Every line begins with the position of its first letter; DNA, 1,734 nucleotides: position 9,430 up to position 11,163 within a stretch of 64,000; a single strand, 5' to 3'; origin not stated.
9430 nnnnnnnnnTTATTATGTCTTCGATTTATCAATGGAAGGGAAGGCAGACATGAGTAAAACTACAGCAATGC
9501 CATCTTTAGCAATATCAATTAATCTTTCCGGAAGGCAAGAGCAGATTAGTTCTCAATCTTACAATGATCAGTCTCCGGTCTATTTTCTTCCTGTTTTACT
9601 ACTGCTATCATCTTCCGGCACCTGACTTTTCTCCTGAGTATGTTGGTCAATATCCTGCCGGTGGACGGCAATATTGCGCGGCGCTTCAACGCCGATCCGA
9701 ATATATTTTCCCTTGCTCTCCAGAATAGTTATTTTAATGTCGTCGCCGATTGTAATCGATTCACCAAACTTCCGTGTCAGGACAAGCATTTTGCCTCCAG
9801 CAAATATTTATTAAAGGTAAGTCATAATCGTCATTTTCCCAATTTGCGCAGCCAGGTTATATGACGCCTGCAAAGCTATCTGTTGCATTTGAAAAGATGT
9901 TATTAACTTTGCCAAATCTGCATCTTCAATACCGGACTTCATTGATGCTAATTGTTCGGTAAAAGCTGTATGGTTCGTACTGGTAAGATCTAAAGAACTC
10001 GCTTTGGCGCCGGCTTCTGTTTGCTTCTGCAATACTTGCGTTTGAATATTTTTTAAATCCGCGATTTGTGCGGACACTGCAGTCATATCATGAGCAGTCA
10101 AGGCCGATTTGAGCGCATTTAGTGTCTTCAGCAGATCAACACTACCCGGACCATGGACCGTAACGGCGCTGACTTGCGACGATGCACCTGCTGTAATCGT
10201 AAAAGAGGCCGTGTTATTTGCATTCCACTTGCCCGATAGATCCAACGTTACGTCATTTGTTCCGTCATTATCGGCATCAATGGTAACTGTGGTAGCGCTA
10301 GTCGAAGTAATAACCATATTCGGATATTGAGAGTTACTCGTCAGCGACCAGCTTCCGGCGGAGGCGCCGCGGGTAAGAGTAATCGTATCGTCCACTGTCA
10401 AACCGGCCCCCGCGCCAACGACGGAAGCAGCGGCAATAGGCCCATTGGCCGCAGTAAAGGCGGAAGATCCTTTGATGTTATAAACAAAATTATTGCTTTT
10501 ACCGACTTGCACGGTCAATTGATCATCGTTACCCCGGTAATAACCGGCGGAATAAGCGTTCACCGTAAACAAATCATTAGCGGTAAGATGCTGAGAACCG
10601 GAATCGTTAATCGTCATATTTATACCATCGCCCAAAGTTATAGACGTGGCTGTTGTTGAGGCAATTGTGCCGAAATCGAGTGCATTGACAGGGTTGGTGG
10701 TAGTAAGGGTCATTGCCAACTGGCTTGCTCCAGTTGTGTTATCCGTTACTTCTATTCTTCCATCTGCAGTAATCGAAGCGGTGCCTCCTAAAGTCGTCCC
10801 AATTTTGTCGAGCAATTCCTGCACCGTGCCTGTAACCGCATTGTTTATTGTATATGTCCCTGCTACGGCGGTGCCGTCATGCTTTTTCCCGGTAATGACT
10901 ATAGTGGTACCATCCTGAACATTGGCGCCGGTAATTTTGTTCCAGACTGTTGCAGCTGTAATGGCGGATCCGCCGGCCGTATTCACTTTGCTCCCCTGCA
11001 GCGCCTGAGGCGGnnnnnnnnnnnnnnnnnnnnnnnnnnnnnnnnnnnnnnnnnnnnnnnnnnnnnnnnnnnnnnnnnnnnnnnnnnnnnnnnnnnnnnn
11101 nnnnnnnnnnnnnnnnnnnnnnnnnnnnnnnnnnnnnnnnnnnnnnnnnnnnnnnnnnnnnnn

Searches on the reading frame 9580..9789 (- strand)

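Call 52: search_protein_families(library=pfam, proteins=[window:9580-9789:-], max_evalue=0.01)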
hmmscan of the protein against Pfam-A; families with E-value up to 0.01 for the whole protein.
window:9580-9789:- (69 aa): 1 family
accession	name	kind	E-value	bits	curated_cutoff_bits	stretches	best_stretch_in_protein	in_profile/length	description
PF02599.21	CsrA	-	1.7e-22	79.5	27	1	1-52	1-52/53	Global regulator protein family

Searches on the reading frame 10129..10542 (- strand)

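Call 68: search_protein_families(library=pfam, proteins=[window:10129-10542:-], max_evalue=1)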
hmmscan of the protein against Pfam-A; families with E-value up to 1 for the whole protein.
seq(138 aa): 6 families
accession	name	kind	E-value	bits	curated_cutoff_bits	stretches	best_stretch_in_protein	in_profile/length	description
PF13648.12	Lipocalin_4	-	0.0028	19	22.4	1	63-117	3-68/89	Lipocalin-like domain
PF06280.18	fn3_5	-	0.0086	17.2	27.6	1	55-110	33-89/112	Fn3-like domain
PF13205.12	Big_5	-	0.012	16.8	23.6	1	69-121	35-88/105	Bacterial Ig-like domain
PF07732.21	Cu-oxidase_3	-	0.03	14.8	21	1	64-106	15-57/119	Multicopper oxidase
PF16369.11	GH43_C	-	0.04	14.9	23.4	1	56-115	12-61/100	C-terminal lipocalin-like domain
PF16371.11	MetallophosN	-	0.068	13.8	35.6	1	46-86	11-51/77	N terminal of Calcineurin-like phosphoesterase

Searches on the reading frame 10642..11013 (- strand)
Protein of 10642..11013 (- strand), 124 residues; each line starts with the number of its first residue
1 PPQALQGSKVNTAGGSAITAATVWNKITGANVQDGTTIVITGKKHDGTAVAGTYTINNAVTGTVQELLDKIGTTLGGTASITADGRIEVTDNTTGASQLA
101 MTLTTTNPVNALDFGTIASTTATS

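Call 68: search_protein_families(library=pfam, proteins=[window:10642-11013:-], max_evalue=1)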
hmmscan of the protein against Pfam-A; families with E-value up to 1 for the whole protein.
seq(124 aa): 1 family
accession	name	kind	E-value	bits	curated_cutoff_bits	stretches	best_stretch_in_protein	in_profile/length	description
PF03990.20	DUF348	-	0.065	13.4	24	1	62-82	17-37/41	G5-linked-Ubiquitin-like domain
